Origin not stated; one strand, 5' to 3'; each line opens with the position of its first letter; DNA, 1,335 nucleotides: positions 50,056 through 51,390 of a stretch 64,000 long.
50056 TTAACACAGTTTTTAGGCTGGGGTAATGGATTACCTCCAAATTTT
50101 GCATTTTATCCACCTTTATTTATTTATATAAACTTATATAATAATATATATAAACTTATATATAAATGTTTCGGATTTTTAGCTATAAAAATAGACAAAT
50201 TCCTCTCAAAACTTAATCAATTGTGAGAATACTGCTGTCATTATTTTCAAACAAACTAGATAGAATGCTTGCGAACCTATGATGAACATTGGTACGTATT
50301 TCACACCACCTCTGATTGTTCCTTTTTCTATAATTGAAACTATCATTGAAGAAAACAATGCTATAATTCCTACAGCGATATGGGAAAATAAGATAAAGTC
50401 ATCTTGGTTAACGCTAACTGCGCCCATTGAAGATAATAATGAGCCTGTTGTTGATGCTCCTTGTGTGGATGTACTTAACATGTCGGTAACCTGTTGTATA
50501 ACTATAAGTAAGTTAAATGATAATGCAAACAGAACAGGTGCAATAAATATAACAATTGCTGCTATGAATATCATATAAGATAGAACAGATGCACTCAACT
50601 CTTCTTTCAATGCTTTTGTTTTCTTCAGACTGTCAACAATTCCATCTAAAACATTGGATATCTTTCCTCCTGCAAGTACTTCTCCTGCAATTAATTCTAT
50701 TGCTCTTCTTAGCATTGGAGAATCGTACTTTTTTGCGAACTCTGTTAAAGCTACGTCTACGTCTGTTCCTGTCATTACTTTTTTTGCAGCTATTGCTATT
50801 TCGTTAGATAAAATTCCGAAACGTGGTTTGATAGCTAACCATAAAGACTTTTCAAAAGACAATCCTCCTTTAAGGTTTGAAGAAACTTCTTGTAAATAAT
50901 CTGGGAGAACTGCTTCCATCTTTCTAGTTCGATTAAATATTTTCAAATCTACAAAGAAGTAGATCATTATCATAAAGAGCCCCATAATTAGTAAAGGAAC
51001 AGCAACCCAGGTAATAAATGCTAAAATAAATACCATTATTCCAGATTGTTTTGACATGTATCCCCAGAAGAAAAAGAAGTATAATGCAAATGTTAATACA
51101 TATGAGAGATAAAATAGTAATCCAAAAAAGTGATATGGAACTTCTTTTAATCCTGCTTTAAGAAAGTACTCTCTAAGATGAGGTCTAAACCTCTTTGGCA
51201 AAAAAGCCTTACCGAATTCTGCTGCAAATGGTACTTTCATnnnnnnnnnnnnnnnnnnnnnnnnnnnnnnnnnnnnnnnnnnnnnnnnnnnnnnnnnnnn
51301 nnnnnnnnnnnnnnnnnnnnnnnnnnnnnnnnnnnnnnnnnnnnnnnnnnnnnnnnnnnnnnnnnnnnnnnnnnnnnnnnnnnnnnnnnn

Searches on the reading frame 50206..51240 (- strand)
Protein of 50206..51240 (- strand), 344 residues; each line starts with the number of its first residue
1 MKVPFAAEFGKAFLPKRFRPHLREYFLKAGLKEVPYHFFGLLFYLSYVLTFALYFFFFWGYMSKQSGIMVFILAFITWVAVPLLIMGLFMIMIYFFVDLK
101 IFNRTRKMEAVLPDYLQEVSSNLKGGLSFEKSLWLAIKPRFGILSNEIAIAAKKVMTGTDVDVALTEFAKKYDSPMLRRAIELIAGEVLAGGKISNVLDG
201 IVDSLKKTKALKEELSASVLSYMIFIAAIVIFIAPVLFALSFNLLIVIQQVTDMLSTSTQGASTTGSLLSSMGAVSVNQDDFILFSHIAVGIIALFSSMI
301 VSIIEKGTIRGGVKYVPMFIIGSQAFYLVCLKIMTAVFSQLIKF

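Call 71: search_protein_families(library=pfam, proteins=[window:50206-51240:-], max_evalue=0.001)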
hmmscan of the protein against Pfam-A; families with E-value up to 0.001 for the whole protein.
window:50206-51240:- (344 aa): 1 family
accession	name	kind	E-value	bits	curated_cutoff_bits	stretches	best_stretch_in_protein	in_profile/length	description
PF00482.28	T2SSF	-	3.3e-09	37.2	25.2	1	116-240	2-123/125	Type II secretion system (T2SS), protein F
